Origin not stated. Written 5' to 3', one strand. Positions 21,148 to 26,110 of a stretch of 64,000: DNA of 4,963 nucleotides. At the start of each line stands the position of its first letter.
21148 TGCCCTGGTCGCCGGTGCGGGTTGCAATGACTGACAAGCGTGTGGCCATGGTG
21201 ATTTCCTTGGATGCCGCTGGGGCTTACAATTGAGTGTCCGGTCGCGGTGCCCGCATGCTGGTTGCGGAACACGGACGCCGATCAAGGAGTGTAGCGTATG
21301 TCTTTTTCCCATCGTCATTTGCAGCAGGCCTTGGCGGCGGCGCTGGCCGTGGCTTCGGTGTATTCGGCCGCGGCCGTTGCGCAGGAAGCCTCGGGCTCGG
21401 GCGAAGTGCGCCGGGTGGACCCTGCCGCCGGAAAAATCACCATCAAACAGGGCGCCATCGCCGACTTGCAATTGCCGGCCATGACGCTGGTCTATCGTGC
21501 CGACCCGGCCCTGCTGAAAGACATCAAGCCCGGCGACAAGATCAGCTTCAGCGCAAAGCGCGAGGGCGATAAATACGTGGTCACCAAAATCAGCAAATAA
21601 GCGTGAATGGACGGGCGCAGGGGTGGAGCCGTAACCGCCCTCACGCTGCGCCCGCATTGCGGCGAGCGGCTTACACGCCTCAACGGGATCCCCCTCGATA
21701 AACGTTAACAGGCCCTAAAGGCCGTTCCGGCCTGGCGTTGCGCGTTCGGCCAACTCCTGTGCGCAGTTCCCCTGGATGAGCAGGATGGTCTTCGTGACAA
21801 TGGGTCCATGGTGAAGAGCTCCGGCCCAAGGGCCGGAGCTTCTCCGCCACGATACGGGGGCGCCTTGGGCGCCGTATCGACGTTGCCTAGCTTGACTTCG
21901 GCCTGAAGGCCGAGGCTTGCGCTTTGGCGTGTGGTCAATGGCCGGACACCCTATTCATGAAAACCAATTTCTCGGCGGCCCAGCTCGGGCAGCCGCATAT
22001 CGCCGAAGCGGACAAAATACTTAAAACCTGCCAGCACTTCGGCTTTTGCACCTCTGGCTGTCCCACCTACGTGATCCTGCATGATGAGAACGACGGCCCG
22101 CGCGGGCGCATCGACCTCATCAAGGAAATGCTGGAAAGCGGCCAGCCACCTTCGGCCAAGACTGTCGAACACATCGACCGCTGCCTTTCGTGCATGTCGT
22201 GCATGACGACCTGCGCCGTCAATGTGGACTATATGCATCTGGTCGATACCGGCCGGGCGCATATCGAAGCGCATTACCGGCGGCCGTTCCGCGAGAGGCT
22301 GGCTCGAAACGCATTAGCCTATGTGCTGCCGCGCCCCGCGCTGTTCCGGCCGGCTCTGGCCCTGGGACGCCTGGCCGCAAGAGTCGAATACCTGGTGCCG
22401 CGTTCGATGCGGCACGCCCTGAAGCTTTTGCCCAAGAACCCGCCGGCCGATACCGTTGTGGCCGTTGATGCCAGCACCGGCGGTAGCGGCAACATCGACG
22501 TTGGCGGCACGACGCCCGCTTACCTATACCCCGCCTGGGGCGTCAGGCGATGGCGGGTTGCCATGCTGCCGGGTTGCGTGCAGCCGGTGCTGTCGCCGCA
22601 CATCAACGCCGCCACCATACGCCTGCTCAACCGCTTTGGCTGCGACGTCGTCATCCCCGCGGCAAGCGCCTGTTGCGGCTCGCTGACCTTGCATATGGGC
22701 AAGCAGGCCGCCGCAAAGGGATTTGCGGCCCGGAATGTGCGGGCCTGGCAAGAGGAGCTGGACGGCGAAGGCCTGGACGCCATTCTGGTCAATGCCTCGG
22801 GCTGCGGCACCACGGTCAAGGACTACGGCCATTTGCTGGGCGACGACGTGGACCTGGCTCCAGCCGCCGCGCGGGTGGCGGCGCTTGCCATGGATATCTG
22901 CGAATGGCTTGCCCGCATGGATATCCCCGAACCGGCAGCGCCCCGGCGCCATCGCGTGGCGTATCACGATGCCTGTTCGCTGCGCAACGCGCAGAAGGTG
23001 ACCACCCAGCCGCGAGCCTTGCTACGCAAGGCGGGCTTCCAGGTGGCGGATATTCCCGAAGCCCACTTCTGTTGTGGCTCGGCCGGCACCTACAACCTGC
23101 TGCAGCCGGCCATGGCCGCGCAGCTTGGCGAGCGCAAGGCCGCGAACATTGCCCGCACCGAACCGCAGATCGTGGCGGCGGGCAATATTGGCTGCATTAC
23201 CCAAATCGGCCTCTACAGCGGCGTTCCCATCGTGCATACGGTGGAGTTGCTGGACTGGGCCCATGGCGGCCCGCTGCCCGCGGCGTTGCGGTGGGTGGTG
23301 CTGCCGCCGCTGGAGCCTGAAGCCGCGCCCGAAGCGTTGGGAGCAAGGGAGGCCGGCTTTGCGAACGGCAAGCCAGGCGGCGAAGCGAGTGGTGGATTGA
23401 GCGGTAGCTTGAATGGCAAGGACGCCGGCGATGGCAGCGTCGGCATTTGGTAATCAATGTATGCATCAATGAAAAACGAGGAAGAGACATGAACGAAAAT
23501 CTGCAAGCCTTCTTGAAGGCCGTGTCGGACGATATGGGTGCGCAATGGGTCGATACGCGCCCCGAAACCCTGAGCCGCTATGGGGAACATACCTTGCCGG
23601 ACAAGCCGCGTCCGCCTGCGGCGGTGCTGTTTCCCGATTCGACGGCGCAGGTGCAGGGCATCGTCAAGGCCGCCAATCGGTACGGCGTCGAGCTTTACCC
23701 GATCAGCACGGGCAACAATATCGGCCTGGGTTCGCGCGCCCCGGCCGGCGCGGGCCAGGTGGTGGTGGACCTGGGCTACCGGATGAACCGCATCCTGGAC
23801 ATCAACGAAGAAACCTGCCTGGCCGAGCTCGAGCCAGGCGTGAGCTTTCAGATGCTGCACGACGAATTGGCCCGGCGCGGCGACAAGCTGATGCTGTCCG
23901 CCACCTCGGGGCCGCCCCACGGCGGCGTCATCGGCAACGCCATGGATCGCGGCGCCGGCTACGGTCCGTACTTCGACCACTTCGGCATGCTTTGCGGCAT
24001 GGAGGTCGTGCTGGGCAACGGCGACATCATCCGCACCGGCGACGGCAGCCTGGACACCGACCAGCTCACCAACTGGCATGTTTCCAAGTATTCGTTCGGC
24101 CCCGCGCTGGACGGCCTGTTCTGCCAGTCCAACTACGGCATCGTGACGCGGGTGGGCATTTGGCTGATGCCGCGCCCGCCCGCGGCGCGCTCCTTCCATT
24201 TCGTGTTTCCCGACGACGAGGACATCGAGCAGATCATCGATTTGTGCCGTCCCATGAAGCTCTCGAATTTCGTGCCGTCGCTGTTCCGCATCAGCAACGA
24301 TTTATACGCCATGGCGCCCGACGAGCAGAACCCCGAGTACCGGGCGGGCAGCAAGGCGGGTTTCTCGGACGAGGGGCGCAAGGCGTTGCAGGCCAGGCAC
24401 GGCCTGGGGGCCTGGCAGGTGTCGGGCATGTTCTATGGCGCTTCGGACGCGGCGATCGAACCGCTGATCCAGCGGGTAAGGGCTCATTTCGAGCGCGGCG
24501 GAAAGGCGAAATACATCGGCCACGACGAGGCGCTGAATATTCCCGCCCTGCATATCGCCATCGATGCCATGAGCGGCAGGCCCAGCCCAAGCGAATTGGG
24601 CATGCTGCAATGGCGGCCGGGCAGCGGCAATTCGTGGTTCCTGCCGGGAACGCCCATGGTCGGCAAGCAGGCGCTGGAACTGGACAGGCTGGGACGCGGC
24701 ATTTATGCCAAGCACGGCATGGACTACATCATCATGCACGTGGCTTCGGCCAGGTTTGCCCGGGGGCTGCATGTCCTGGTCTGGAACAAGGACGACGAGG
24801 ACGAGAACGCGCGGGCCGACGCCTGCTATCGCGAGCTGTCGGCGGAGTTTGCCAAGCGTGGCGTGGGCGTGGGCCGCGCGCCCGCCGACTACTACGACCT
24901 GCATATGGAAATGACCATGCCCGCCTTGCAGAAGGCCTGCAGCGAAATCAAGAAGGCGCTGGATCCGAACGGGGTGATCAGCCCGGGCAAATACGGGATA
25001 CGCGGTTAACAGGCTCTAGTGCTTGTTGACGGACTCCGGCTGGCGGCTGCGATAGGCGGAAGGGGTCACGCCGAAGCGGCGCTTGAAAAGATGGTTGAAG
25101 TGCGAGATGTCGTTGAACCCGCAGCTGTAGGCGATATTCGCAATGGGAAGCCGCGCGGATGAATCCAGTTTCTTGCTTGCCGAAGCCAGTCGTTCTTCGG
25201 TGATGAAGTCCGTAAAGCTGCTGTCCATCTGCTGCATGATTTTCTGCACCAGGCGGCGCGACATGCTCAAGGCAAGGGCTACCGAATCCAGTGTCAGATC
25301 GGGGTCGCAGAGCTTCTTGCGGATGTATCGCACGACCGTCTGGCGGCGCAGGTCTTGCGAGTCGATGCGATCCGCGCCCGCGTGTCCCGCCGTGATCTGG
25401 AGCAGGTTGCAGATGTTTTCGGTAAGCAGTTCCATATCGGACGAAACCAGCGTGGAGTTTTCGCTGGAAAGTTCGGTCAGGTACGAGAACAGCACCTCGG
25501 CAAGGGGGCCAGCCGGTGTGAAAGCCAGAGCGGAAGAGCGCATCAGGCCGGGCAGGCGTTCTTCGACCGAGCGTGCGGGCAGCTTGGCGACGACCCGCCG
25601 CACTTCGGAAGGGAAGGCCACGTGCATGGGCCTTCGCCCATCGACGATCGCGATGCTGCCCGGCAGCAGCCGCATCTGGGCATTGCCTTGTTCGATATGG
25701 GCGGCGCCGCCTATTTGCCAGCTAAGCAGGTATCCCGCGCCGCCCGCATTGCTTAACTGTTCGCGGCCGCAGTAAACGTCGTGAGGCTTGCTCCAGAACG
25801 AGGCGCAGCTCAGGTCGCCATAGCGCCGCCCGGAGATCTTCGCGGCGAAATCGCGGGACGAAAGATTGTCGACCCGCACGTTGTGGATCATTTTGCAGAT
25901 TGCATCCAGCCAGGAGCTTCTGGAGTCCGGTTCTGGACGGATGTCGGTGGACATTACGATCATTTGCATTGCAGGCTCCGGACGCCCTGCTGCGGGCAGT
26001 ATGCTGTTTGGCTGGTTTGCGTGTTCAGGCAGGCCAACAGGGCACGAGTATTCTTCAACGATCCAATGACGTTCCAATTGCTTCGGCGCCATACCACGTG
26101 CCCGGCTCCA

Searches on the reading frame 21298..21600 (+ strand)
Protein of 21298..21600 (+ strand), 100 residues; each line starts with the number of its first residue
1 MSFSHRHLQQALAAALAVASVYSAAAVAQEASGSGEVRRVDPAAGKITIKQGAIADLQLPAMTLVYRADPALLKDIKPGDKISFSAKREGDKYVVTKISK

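Call 86: search_protein_families(library=pfam, proteins=[window:21298-21600:+], max_evalue=0.01)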
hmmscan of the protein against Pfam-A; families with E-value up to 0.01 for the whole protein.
window:21298-21600:+ (100 aa): 1 family
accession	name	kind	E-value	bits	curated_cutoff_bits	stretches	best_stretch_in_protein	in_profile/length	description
PF11604.15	CusF_Ec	-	1.6e-24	86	27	1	31-100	2-72/72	Copper binding periplasmic protein CusF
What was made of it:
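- Checked: A CusF-like gene lies at 21298-21600 (+), 356 nt upstream (call 86).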

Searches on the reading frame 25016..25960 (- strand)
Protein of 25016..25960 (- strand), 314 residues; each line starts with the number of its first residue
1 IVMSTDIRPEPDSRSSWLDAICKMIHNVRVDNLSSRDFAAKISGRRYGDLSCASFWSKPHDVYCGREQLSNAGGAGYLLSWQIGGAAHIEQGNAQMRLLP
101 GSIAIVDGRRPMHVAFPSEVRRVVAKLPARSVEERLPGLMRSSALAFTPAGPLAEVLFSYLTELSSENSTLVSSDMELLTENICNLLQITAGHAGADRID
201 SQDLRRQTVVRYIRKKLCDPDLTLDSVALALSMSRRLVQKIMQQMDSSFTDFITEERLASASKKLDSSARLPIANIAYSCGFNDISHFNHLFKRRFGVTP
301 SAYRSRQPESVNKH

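Call 7: search_protein_families(library=pfam, proteins=[window:25016-25960:-], max_evalue=0.01)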
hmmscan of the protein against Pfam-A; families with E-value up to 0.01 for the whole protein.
window:25016-25960:- (314 aa): 3 families
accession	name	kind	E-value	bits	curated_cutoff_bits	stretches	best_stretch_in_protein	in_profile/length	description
PF12833.13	HTH_18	-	2.2e-19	70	33.6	1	228-306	2-80/80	Helix-turn-helix domain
PF00165.29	HTH_AraC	-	9.9e-15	54.7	26.6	1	270-304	8-41/42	Bacterial regulatory helix-turn-helix proteins, AraC family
PF14525.12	AraC_binding_2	-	2e-14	54.1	27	1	18-169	2-148/173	AraC-binding-like domain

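Call 8: search_protein_families(library=ncbifam, proteins=[window:25016-25960:-], max_evalue=0.01)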
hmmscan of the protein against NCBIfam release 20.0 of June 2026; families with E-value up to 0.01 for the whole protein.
window:25016-25960:- (314 aa): 34 families (the best 25 are shown)
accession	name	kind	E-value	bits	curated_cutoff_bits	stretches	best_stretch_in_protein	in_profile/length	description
NF007243.0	PRK09685.1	equivalog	1.2e-34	120.1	199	1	15-306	12-301/303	transcriptional regulator FeaR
NF052534.1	RzbtTranRegRhrA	equivalog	1.9e-21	76.6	500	1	82-305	85-309/312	rhizobactin biosynthesis transcriptional regulator RhrA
NF049968.1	QhpR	equivalog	2.2e-16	59.8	250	1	206-304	187-284/284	AraC-like transcriptional regulator QhpR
NF007860.0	PRK10572.1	equivalog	2.1e-15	56.4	208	1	192-311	171-289/292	arabinose operon transcriptional regulator AraC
NF010028.0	PRK13503.1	equivalog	2.9e-13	49.9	288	1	185-307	152-273/278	HTH-type transcriptional activator RhaS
NF047788.1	TransRegPocR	equivalog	5e-13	49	500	1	200-308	185-292/296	transcriptional regulator PocR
NF006902.0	PRK09393.1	equivalog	5.7e-13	48.7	425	1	207-307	223-322/327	transcriptional regulator FtrA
NF047455.1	TF_Staph_AryK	equivalog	1.1e-12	47.1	850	1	199-309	152-261/759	transcriptional regulator AryK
NF007432.1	PRK09978.1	equivalog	1.8e-11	43.7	500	1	221-310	158-246/274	DNA-binding transcriptional regulator GadX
NF007584.0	PRK10219.1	equivalog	5.5e-11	42.8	174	1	207-306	8-106/107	superoxide response transcriptional regulator SoxS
TIGR04094.1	adjacent_YSIRK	equivalog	1.5e-10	40.6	200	1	207-304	288-383/383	YSIRK-targeted surface antigen transcriptional regulator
NF050186.1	TransRegGliRPseudo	equivalog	2.6e-10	40.2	570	1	185-307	214-337/338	AraC family transcriptional regulator GliR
NF041686.2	ant_diox_reg_AndR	equivalog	5.5e-09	36.1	350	1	210-303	223-317/321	anthranilate 1,2-dioxygenase regulatory protein AndR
NF049932.1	TranspRegBtr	equivalog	7.2e-09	34.7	900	1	209-306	169-265/531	bacillibactin transport transcriptional regulator Btr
NF010026.0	PRK13501.1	equivalog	9.5e-09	34.8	363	1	234-307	206-278/290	HTH-type transcriptional activator RhaR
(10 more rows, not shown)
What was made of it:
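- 25016..25969 (-): AraC-family regulator (317 aa) with an AraC_binding_2 sensor domain; convergent here. Nearest NCBIfam model is FeaR at 120 bits, below its cut-off of 199 (calls 7, 8).
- On FeaR (AraC-family regulator of aromatic amine/aldehyde catabolism): The AraC HTH and AraC_binding_2 domains are present (calls 7, 8).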
